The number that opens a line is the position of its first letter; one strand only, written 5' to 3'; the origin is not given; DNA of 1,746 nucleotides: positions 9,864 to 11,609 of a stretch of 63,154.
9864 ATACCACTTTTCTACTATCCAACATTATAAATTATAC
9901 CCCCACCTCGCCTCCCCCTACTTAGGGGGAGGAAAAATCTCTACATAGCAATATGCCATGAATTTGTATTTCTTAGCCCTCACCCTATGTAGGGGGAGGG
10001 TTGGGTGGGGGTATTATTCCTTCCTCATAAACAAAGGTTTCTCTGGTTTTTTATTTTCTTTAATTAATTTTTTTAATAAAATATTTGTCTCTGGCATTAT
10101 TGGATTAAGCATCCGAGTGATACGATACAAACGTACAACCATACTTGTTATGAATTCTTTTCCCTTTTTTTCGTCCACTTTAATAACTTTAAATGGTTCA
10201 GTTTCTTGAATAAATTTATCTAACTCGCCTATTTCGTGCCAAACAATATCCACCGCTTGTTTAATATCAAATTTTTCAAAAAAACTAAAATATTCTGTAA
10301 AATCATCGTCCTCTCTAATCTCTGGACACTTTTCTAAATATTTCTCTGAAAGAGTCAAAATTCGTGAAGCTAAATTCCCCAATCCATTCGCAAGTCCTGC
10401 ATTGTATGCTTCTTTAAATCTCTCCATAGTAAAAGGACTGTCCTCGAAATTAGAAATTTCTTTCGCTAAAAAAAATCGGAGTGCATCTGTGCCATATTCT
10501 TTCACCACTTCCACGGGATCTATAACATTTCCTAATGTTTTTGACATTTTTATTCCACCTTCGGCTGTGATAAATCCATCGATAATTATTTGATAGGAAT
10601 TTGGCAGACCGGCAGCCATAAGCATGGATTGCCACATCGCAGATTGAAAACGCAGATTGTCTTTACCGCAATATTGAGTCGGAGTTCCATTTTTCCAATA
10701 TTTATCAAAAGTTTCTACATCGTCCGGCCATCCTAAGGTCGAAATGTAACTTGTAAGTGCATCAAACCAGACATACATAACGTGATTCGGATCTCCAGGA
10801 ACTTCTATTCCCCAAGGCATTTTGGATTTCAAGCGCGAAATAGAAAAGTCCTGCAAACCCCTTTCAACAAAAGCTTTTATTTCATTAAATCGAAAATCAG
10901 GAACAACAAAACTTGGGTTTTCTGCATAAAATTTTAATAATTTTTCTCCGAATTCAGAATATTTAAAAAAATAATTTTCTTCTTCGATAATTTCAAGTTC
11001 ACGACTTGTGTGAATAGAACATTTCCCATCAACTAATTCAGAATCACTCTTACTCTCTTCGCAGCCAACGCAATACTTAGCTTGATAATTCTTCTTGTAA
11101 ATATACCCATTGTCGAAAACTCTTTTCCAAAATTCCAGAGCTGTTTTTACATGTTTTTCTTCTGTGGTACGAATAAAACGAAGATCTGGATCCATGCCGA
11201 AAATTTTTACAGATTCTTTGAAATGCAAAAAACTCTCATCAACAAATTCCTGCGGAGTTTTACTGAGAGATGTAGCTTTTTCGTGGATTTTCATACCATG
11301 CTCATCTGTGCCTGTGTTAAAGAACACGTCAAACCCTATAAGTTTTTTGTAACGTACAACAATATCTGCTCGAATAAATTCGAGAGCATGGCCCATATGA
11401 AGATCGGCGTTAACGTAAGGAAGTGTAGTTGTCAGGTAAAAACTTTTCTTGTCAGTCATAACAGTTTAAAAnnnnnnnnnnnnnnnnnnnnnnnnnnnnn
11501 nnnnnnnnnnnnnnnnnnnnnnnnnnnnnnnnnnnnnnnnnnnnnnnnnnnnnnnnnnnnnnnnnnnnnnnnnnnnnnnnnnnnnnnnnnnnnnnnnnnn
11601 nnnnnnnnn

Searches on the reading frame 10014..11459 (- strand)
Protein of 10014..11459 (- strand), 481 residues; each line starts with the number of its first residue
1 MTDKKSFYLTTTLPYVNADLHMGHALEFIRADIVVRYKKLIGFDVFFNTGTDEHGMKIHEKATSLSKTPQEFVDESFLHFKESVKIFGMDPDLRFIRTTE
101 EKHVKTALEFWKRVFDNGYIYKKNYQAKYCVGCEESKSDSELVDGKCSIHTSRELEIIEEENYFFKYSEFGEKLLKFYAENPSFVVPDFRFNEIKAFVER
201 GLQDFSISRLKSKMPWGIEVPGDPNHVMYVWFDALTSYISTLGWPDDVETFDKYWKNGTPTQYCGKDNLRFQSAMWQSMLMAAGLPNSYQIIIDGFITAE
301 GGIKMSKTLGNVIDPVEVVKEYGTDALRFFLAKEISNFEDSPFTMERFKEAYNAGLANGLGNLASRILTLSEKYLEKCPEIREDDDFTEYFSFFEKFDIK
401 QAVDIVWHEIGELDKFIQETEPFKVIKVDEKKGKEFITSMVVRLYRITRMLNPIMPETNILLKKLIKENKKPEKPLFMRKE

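Call 21: find_related_loci(query=window:10014-11459:-, collection=genome_contigs, flank=10000)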
Query window:10014-11459:- (481 aa) in genome_contigs; peptide patterns used: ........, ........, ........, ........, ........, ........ (x = any residue, [..] = any of these).
376 stretches matched a pattern; 263 encode a relative of the query (tblastn E <= 1e-3); the best 80 are kept; 80 distinct loci.
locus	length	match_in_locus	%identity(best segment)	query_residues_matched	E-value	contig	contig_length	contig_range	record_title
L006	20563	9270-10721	80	5-481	0e+0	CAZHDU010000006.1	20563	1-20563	MAG TPA_asm: uncultured Candidatus Saccharibacteria bacterium isolate SRP278252_co1_273 genome assembly, contig: NODE_43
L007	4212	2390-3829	80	3-481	0e+0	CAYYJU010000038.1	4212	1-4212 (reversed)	MAG TPA_asm: uncultured Candidatus Saccharibacteria bacterium isolate SRP286056_co1_681 genome assembly, contig: NODE_32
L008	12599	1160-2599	79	3-481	0e+0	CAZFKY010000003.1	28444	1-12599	MAG TPA_asm: uncultured Candidatus Saccharibacteria bacterium isolate SRP135725_co1_149 genome assembly, contig: NODE_18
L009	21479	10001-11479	76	4-481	0e+0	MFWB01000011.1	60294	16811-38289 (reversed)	MAG: Candidatus Nomurabacteria bacterium RIFOXYB1_FULL_39_16 rifoxyb1_full_scaffold_403, whole genome shotgun sequence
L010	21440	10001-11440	76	3-481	0e+0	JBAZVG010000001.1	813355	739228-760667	MAG: Candidatus Paceibacterota bacterium isolate SO_2017_GW1_247 NODE_39_length_813355_cov_12.896873_OW334_2017, whole g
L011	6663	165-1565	75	1-481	0e+0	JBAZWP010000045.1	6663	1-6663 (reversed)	MAG: Candidatus Paceibacterota bacterium isolate SO_2017_GW1_35 NODE_43484_length_6663_cov_0.833384_OW334_2017, whole ge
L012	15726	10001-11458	73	3-481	0e+0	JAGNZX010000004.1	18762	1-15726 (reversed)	MAG: Candidatus Paceibacterota bacterium isolate Go_Eff_bin_87 Go_Eff_5542_length_18762_cov_7.068151, whole genome shotg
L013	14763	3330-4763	72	4-481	0e+0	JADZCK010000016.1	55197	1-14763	MAG: Candidatus Nomurabacteria bacterium isolate SJ72 c_000000641716, whole genome shotgun sequence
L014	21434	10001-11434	73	5-481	0e+0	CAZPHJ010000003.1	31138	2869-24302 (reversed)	MAG TPA_asm: uncultured Candidatus Saccharibacteria bacterium isolate SRP278252_co1_146 genome assembly, contig: NODE_22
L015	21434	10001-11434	73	5-481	0e+0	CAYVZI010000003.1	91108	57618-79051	MAG TPA_asm: uncultured Candidatus Saccharibacteria bacterium isolate SRP285395_co1_336 genome assembly, contig: NODE_24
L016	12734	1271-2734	70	1-480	0e+0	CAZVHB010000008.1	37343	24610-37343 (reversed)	MAG TPA_asm: uncultured Candidatus Saccharibacteria bacterium isolate SRP285395_co1_13 genome assembly, contig: NODE_151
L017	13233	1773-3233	71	4-481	0e+0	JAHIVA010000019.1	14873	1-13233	MAG: Patescibacteria group bacterium isolate MM_PC_MetaG.mb.47 MM_PC_MetaG.mb.47_k141_420769, whole genome shotgun seque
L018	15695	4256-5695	70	2-481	0e+0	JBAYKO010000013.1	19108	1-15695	MAG: Candidatus Paceibacterota bacterium isolate SO_2016_GW1_81 scaffold04942_OW334_2016, whole genome shotgun sequence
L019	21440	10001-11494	70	5-481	0e+0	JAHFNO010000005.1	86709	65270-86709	MAG: Candidatus Nomurabacteria bacterium isolate nzgw482 NODE_299_length_86710_cov_5.140491, whole genome shotgun sequen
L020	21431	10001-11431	70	3-479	0e+0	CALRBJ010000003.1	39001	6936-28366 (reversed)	MAG: Candidatus Nomurabacteria bacterium isolate Ike-100m-20 genome assembly, contig: Ike-100-c325, whole genome shotgun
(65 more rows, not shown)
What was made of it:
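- Checked: The neighbouring MetRS is 70-80% identical to MetRS of MAGs labelled Candidatus Nomurabacteria, Paceibacterota or Patescibacteria (call 21).
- Taxonomy: call 21.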
